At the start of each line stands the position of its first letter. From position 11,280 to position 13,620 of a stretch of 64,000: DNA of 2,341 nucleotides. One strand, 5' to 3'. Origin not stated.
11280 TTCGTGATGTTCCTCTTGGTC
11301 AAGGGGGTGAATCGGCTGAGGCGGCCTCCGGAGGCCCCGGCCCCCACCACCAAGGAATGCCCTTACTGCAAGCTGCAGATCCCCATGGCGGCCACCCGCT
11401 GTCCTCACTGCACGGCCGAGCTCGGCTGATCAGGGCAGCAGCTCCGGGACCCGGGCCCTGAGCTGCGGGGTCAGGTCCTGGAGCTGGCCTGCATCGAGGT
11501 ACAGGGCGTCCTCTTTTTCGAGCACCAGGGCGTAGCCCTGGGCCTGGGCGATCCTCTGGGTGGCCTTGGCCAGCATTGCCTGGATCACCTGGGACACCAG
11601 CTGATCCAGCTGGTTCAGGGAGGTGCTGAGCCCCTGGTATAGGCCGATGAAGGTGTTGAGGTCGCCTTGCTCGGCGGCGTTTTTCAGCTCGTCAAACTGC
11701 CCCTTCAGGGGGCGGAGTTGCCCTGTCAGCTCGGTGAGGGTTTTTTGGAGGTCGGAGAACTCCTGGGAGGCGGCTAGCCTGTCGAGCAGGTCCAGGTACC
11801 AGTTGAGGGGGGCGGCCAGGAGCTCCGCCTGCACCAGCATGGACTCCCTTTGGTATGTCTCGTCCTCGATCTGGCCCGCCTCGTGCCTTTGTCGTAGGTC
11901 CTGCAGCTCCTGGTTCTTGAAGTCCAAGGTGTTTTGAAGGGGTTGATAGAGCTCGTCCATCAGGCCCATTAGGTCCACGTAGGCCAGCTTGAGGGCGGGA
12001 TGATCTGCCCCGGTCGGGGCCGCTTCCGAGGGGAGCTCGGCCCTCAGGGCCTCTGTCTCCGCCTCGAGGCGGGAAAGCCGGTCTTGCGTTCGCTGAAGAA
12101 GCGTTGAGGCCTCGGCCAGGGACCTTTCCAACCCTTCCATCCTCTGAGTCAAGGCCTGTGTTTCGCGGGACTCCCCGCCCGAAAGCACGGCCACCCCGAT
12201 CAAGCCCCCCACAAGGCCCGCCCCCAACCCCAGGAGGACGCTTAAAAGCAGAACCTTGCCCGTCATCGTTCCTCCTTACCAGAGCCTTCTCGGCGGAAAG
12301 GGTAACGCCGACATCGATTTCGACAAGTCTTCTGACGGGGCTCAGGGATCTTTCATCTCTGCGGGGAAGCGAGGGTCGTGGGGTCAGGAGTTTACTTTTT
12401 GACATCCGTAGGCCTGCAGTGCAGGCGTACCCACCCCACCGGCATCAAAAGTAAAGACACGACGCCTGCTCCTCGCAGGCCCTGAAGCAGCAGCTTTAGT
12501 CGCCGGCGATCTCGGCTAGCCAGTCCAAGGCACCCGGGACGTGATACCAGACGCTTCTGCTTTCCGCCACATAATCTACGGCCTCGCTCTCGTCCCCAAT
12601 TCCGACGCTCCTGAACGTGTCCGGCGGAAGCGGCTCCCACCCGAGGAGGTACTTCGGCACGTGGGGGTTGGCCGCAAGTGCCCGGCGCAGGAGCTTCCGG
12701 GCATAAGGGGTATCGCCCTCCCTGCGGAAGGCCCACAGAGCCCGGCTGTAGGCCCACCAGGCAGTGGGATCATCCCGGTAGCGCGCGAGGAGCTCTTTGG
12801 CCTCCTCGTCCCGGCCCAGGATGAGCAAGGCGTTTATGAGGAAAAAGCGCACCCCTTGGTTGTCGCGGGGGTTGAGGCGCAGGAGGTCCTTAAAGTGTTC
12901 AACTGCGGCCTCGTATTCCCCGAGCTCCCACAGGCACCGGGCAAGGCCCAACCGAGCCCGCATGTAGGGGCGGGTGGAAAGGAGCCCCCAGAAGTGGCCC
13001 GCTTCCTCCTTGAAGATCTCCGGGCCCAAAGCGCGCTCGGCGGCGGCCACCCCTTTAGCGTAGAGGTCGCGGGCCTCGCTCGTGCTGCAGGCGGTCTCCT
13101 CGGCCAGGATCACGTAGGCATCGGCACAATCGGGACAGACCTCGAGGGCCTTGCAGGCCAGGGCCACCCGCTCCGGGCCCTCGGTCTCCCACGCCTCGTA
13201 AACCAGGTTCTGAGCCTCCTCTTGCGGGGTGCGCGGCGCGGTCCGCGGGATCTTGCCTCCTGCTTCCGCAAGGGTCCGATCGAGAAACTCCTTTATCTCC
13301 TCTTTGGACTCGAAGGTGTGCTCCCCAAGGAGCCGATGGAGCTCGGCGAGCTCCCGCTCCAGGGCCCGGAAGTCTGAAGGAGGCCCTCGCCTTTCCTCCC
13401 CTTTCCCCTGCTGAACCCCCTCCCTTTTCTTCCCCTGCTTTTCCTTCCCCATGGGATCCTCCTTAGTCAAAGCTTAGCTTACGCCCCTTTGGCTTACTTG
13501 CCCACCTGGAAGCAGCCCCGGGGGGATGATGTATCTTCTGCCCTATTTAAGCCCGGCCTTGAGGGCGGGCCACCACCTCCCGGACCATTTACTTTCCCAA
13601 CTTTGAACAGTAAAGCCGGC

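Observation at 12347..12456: A ~110-nt structured intergenic element present twice (second copy at 37793-37920), with a sigma70-like TTGACA motif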

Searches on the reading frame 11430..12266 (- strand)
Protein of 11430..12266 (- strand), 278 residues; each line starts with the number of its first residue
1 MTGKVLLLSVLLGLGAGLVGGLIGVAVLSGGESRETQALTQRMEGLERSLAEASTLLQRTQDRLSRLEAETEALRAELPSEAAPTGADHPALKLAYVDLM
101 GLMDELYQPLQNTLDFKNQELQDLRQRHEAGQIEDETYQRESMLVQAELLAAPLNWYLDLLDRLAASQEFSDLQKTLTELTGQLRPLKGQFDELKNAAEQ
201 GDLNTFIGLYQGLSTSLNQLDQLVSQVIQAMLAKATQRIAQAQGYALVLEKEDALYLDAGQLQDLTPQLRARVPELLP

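Call 34: search_protein_families(library=pfam, proteins=[window:11430-12266:-], max_evalue=0.1)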
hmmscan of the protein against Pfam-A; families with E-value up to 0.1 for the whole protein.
window:11430-12266:- (278 aa): 7 families
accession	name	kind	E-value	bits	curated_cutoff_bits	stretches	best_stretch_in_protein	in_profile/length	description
PF03938.19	OmpH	-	7.7e-05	23.4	32.4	1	168-268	26-136/141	Outer membrane protein (OmpH-like)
PF02050.21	FliJ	-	0.00026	21.6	28.4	1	46-139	3-93/123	Flagellar FliJ protein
PF16331.10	TolA_bind_tri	-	0.0015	19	30.1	2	160-200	8-50/76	TolA binding protein trimerisation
PF23991.1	DUF7310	-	0.0072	17.2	40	0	35-76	18-58/83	Coiled-coil region of unknown function (DUF7310)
PF06103.16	DUF948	-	0.011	16.4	37.2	0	167-228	25-78/89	Bacterial protein of unknown function (DUF948)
PF06428.16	Sec2p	-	0.033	14.6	28.5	1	32-76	41-85/92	GDP/GTP exchange factor Sec2p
PF02346.21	Vac_Fusion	-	0.068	13.2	24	0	38-77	4-43/56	Chordopoxvirus multifunctional envelope protein A27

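Call 77: find_encoding_contigs(protein=window:11430-12266:-, flank=10000, max_places=10)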
Protein window:11430-12266:- (278 aa): 5 contigs read that carry it; 4 places shown.
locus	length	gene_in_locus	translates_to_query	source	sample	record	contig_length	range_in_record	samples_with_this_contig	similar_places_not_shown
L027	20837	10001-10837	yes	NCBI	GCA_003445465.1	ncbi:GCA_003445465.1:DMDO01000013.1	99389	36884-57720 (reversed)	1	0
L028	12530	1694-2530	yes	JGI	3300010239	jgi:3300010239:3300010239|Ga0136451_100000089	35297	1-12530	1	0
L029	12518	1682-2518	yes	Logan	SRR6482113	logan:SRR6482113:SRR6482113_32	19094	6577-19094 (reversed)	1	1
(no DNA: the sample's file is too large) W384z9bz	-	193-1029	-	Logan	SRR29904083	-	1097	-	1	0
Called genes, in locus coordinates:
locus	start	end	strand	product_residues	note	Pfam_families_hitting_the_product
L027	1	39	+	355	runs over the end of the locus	PF01926:MMR_HSR1, PF02421:FeoB_N (weak), PF06071:YchF-GTPase_C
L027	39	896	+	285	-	PF00892:EamA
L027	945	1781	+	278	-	PF01875:Memo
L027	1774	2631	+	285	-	PF03755:YicC-like_N, PF08340:YicC-like_C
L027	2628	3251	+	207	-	PF00625:Guanylate_kin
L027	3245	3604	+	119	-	PF01648:ACPS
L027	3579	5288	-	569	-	PF00575:S1 (weak), PF00575:S1, PF23459:S1_RRP5, PF00575:S1, PF21710:Spt6_S1 (weak), PF23459:S1_RRP5, PF00575:S1, PF23459:S1_RRP5, +2 more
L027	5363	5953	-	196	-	PF01553:Acyltransferase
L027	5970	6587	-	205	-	PF02224:Cytidylate_kin, PF13189:Cytidylate_kin2, PF13207:AAA_17 (weak), PF13238:AAA_18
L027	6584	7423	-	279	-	PF00288:GHMP_kinases_N, PF08544:GHMP_kinases_C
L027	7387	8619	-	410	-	PF01979:Amidohydro_1, PF07969:Amidohydro_3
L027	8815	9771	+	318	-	PF13424:TPR_12 (faint), PF13428:TPR_14 (faint), PF07719:TPR_2 (faint), PF04184:ST7, PF13181:TPR_8 (faint), PF00515:TPR_1 (faint), PF13432:TPR_16 (weak), PF14559:TPR_19 (weak), +1 more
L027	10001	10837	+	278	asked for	-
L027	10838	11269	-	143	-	PF01741:MscL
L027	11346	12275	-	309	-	PF12679:ABC2_membrane_2, PF10920:DUF2705, PF26999:ABC-2_memb_rel (weak), PF12698:ABC2_membrane_3 (weak)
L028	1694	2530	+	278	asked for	-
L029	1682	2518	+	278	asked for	-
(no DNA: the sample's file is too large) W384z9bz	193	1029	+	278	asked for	-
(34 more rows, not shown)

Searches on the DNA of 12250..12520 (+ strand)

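Call 22: search_dna_similar(query=window:12340-12470:+, collection=plasmids, mode=distant, max_evalue=1)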
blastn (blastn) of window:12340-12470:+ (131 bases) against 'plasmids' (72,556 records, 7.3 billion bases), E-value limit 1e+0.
No match.

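Call 28: search_rna_families(source=window, start=12250, end=12520, threshold=evalue, max_evalue=10, show_alignments=3)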
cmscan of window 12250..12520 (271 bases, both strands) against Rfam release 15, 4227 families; matches with E-value up to 10: 3.
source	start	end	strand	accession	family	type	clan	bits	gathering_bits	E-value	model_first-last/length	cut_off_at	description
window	12401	12446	-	RF01684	mascRNA-menRNA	Gene;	-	18.2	42.5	0.27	1-56/56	no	MALAT1-associated small cytoplasmic RNA/MEN beta RNA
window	12407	12482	-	RF01546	TB6Cs1H1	Gene; snRNA; snoRNA; HACA-box;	-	17.5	40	0.21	1-66/66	no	Trypanosomatid snoRNA TB6Cs1H1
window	12472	12510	+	RF03985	mir-9250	Gene; miRNA;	-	14.6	90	7.9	1-63/63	no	mir-9250 microRNA precursor family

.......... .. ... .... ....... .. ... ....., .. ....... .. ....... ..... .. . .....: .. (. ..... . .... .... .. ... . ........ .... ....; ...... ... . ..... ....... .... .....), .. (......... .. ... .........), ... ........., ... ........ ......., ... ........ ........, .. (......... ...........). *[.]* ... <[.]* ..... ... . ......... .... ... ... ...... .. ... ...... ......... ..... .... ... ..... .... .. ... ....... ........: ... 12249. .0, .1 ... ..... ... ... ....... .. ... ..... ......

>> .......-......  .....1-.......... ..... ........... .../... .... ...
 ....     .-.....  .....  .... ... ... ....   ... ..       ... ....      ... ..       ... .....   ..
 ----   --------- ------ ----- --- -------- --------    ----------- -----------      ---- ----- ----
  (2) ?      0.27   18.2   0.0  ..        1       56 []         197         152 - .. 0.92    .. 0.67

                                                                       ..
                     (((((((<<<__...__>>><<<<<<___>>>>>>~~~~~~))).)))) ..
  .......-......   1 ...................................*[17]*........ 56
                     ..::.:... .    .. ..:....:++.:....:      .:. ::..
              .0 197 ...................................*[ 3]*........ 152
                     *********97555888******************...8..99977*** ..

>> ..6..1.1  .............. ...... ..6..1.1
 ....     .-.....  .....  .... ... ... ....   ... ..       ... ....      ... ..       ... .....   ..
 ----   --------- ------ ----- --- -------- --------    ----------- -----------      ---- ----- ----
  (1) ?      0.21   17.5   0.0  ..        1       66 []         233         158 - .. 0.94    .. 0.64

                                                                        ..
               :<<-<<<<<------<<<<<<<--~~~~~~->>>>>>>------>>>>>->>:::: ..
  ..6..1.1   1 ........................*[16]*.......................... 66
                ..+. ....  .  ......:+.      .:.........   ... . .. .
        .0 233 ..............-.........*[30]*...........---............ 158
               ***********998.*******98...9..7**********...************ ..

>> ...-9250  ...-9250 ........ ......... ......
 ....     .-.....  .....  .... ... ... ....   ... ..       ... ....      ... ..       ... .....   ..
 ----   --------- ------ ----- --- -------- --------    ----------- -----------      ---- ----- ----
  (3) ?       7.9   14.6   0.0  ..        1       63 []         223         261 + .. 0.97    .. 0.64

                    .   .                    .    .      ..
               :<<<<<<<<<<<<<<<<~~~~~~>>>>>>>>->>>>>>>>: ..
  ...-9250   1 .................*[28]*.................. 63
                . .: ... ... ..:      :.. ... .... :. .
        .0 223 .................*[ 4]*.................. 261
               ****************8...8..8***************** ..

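Call 82: build_rna_model(alignment_id=A3)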
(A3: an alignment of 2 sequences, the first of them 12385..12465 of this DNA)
Model R1 built from alignment A3 (2 sequences, 82 columns); structure: RNAalifold consensus.
model positions 82; base pairs 19; branch points 0; effective number of sequences 1.44; information 0.693 bits per position. Calibrated on 0.2 Mb of random sequence (short: E-values are rough).
structure used (alignment columns):
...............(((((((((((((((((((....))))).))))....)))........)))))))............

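Call 83: search_with_rna_model(model_id=R1, sources=[window, L005, L006, L011, L015, L017, L021, L022, L023, L030], max_evalue=10)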
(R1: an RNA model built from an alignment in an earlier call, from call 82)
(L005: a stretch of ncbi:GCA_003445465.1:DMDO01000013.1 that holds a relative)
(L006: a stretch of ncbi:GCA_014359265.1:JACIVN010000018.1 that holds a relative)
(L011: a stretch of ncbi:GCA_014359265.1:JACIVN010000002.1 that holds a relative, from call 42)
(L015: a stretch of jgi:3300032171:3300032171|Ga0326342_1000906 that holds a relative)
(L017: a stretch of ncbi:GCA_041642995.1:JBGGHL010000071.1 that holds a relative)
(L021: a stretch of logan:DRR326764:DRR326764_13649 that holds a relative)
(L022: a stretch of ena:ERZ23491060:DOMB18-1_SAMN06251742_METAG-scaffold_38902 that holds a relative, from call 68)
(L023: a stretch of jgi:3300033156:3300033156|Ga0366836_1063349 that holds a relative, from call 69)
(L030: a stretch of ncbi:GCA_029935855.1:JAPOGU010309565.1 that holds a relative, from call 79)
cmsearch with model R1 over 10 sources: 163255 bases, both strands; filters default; matches with E-value up to 10: 4.
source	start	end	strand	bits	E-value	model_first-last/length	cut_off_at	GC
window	37859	37940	-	103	3e-25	1-82/82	no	0.5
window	12385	12465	-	98.8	4.3e-24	1-82/82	no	0.54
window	37856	37937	+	18.3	0.056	1-82/82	no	0.49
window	12381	12462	+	16.4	0.19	1-82/82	no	0.54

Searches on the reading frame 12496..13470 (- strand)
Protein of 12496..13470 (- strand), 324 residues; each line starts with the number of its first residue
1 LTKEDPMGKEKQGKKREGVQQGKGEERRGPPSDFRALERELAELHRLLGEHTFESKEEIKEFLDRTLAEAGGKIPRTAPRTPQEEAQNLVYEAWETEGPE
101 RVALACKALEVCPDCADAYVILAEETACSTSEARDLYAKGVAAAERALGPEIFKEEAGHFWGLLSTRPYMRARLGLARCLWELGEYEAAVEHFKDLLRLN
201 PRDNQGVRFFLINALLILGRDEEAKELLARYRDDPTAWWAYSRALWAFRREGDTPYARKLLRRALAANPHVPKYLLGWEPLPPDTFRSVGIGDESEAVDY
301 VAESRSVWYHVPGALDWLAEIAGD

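Call 18: find_encoding_contigs(protein=window:12496-13470:-, flank=10000, max_places=10)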
Protein window:12496-13470:- (324 aa): no gene with exactly this product is on record in the collection.

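Call 34: search_protein_families(library=pfam, proteins=[window:12496-13470:-], max_evalue=0.1)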
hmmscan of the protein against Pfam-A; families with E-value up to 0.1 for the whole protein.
window:12496-13470:- (324 aa): 19 families
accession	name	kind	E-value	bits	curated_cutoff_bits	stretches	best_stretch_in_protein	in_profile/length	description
PF04184.18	ST7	-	9.6e-18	64.4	24.3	1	84-318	163-419/533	ST7 protein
PF14559.12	TPR_19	-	3.6e-11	43.7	25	2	180-233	1-53/68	Tetratricopeptide repeat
PF13428.12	TPR_14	-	9.3e-10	38.7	23.5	2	171-209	2-39/44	Tetratricopeptide repeat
PF13432.12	TPR_16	-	5.7e-09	36.7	32.7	2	175-235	2-62/65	Tetratricopeptide repeat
PF00515.34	TPR_1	-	3.2e-07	30.3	27.8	1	172-203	3-34/34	Tetratricopeptide repeat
PF13174.12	TPR_6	-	3.6e-07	30.9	26.3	1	172-201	2-31/33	Tetratricopeptide repeat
PF13424.12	TPR_12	-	6.1e-07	30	30.1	1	171-199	46-74/77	Tetratricopeptide repeat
PF07719.23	TPR_2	-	1.1e-06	28.7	27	1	175-203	6-34/34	Tetratricopeptide repeat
PF13181.12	TPR_8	-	3.5e-06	27.2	25.7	1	172-202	3-33/34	Tetratricopeptide repeat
PF13414.12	TPR_11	-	4.8e-05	23.4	26.8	0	182-203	6-27/42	TPR repeat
PF13176.12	TPR_7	-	0.00036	20.8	27.9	1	174-203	3-32/36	Tetratricopeptide repeat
PF13646.12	HEAT_2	-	0.0012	19.5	27.7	1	172-247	16-86/88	HEAT repeats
PF17798.6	TRIF-NTD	-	0.0016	19.2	23.1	0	86-151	69-139/157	TRIF N-terminal domain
PF07721.20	TPR_4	-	0.0025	18.7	27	1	170-192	1-23/26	Tetratricopeptide repeat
PF04910.20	Tcf25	-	0.003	17.2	24.2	1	184-276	113-213/337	Transcriptional repressor TCF25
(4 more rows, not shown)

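Call 40: find_homologous_proteins(query=window:12496-13470:-, max_evalue=1e-10)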
Query window:12496-13470:- (324 aa): 2071 proteins with E <= 1e-10 among 8000 candidates; the best 120 are listed.
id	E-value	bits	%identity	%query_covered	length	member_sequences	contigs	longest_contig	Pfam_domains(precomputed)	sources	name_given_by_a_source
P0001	1.0e-193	661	92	98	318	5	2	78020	PF14559.13,PF13414.13,PF04184.19,PF00515.35,PF13424.13,PF13176.13,PF13432.13,PF13428.13,PF13181.13,PF07719.24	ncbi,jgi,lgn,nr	ncbi:tetratricopeptide repeat protein [Candidatus Bipolaricaulota bacterium]|nr:tetratricopeptide re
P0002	2.7e-181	620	89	98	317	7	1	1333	PF14559.13,PF04184.19,PF00515.35,PF13424.13,PF13176.13,PF13432.13,PF13428.13,PF13181.13,PF07719.24,PF13174.13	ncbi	-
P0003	1.7e-178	611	86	98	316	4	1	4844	PF14559.13,PF13414.13,PF04184.19,PF00515.35,PF13424.13,PF13432.13,PF13428.13,PF13181.13,PF07719.24,PF13174.13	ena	-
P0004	9.6e-164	563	85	92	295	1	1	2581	PF14559.13,PF13414.13,PF04184.19,PF00515.35,PF13424.13,PF13432.13,PF13428.13,PF13181.13,PF07719.24,PF13174.13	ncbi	ncbi:hypothetical protein DRJ54_07935, partial [Candidatus Acetothermia bacterium]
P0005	8.0e-146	504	85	79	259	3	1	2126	PF14559.13,PF13414.13,PF04184.19,PF00515.35,PF13424.13,PF13432.13,PF13428.13,PF13181.13,PF07719.24,PF13174.13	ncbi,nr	ncbi:MAG TPA: tetratricopeptide repeat protein, partial [Candidatus Acetothermia bacterium]|nr:tetra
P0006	5.5e-117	409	64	89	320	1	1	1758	PF04184.19,PF00515.35,PF13428.13,PF07719.24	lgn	-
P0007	2.1e-113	397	57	98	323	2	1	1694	PF14559.13,PF04184.19,PF13428.13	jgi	-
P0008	1.8e-109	384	90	61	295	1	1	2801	PF13414.13,PF04184.19,PF00515.35,PF13432.13,PF13428.13,PF13181.13,PF07719.24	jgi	-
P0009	1.6e-107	378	56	97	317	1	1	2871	PF14559.13,PF04184.19,PF13428.13,PF07719.24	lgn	-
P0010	1.7e-105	371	58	91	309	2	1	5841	PF04184.19,PF00515.35,PF13428.13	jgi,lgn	-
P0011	2.8e-105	370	58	92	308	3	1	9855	PF04184.19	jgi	-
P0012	9.2e-105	369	60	91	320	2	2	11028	PF14559.13,PF04184.19,PF13432.13,PF13428.13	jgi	jgi:tetratricopeptide (TPR) repeat protein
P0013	1.5e-104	368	57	92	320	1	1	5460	PF14559.13,PF13414.13,PF04184.19,PF00515.35,PF13424.13,PF13432.13,PF13428.13,PF13181.13,PF07719.24,PF13174.13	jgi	jgi:tetratricopeptide (TPR) repeat protein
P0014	2.3e-104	367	57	93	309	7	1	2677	PF04184.19,PF13428.13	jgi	-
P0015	3.5e-104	367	57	95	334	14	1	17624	PF14559.13,PF04184.19,PF13432.13,PF13428.13,PF07719.24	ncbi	-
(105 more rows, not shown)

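Call 42: find_encoding_contigs(protein=P0001, flank=10000, max_places=10)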
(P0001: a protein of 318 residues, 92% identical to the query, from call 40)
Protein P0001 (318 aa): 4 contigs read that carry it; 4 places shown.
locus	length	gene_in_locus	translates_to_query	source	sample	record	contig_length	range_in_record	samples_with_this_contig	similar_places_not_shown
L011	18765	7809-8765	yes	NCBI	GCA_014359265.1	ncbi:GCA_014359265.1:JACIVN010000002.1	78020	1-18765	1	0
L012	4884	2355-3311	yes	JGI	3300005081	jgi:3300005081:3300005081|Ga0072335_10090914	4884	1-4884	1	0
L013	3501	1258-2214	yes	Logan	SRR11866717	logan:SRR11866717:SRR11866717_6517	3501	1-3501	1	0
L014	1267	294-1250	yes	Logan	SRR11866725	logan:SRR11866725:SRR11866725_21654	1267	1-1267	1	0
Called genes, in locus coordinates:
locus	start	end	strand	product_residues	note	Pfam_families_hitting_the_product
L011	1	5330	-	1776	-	PF00801:PKD, PF18911:PKD_4, PF22352:K319L-like_PKD, PF26550:Tricorn_2nd, PF07676:PD40, PF26549:Tricorn_N, PF07676:PD40, PF26549:Tricorn_N, +6 more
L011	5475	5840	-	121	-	PF13650:Asp_protease_2, PF13975:gag-asp_proteas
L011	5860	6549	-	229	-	PF05685:Uma2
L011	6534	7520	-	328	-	-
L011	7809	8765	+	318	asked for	PF13432:TPR_16 (faint), PF13176:TPR_7 (faint), PF13414:TPR_11 (faint), PF13424:TPR_12 (faint), PF13428:TPR_14 (faint), PF07719:TPR_2 (faint), PF04184:ST7, PF14559:TPR_19 (weak), +2 more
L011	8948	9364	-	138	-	PF01850:PIN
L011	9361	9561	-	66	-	PF09957:VapB_antitoxin (weak)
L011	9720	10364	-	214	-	PF05685:Uma2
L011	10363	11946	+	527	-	PF00221:Lyase_aromatic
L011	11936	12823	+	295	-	PF00009:GTP_EFTU (weak), PF00350:Dynamin_N (weak), PF01926:MMR_HSR1, PF02421:FeoB_N (weak), PF04548:AIG1, PF07650:KH_2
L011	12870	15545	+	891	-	PF00989:PAS (weak), PF13426:PAS_9 (weak), PF08447:PAS_3, PF01590:GAF (weak), PF13185:GAF_2, PF01590:GAF, PF13185:GAF_2, PF00990:GGDEF, +2 more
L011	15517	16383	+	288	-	-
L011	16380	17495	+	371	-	PF02746:MR_MLE_N, PF26685:DUF8230_C, PF13378:MR_MLE_C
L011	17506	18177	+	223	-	PF01791:DeoC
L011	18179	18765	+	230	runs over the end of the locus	PF11967:RecO_N, PF02565:RecO_C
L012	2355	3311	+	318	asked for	PF13432:TPR_16 (faint), PF13176:TPR_7 (faint), PF13414:TPR_11 (faint), PF13424:TPR_12 (faint), PF13428:TPR_14 (faint), PF07719:TPR_2 (faint), PF04184:ST7, PF14559:TPR_19 (weak), +2 more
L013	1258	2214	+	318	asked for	PF13432:TPR_16 (faint), PF13176:TPR_7 (faint), PF13414:TPR_11 (faint), PF13424:TPR_12 (faint), PF13428:TPR_14 (faint), PF07719:TPR_2 (faint), PF04184:ST7, PF14559:TPR_19 (weak), +2 more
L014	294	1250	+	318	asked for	PF13432:TPR_16 (faint), PF13176:TPR_7 (faint), PF13414:TPR_11 (faint), PF13424:TPR_12 (faint), PF13428:TPR_14 (faint), PF07719:TPR_2 (faint), PF04184:ST7, PF14559:TPR_19 (weak), +2 more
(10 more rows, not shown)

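Call 68: find_encoding_contigs(protein=P0003, flank=10000, max_places=10)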
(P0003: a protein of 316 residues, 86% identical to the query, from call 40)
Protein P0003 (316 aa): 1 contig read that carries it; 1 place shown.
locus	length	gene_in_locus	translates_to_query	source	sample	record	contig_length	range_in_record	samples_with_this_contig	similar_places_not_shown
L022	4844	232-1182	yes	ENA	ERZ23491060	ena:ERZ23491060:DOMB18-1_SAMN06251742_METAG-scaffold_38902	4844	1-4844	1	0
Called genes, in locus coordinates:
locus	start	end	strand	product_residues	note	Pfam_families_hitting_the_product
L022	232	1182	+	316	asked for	PF13428:TPR_14 (faint), PF13424:TPR_12 (faint), PF13432:TPR_16 (faint), PF04184:ST7, PF13181:TPR_8 (faint), PF00515:TPR_1 (weak), PF07719:TPR_2 (weak), PF14559:TPR_19 (weak), +2 more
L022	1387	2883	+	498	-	PF00221:Lyase_aromatic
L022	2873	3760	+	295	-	PF00009:GTP_EFTU, PF00350:Dynamin_N (weak), PF01926:MMR_HSR1, PF02421:FeoB_N, PF03193:RsgA_GTPase (faint), PF04548:AIG1 (weak), PF07650:KH_2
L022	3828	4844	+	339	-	?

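Call 69: find_encoding_contigs(protein=P0008, flank=10000, max_places=10)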
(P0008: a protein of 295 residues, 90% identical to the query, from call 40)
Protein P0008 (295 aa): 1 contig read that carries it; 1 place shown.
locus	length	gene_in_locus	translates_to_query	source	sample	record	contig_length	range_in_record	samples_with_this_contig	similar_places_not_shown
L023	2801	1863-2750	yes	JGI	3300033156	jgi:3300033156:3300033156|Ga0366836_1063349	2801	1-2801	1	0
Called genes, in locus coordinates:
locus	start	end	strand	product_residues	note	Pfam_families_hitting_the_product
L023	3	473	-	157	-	?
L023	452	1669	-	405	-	PF07969:Amidohydro_3 (weak), PF01979:Amidohydro_1, PF07969:Amidohydro_3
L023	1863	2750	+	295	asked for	PF13428:TPR_14 (faint), PF04184:ST7, PF13181:TPR_8 (faint), PF00515:TPR_1 (faint), PF07719:TPR_2 (faint), PF13414:TPR_11 (faint), PF13432:TPR_16 (faint)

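Call 79: find_encoding_contigs(protein=P0002, flank=10000, max_places=10)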
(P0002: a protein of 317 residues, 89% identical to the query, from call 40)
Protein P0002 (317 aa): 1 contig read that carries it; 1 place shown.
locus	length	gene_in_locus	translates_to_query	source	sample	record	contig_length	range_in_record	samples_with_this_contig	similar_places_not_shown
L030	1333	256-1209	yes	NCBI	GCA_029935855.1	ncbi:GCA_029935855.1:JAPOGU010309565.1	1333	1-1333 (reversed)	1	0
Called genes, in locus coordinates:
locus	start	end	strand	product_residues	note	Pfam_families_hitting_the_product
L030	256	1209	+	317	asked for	PF13424:TPR_12 (faint), PF13428:TPR_14 (faint), PF13176:TPR_7 (faint), PF04184:ST7, PF00515:TPR_1 (faint), PF07719:TPR_2 (faint), PF13181:TPR_8 (faint), PF14559:TPR_19 (weak), +2 more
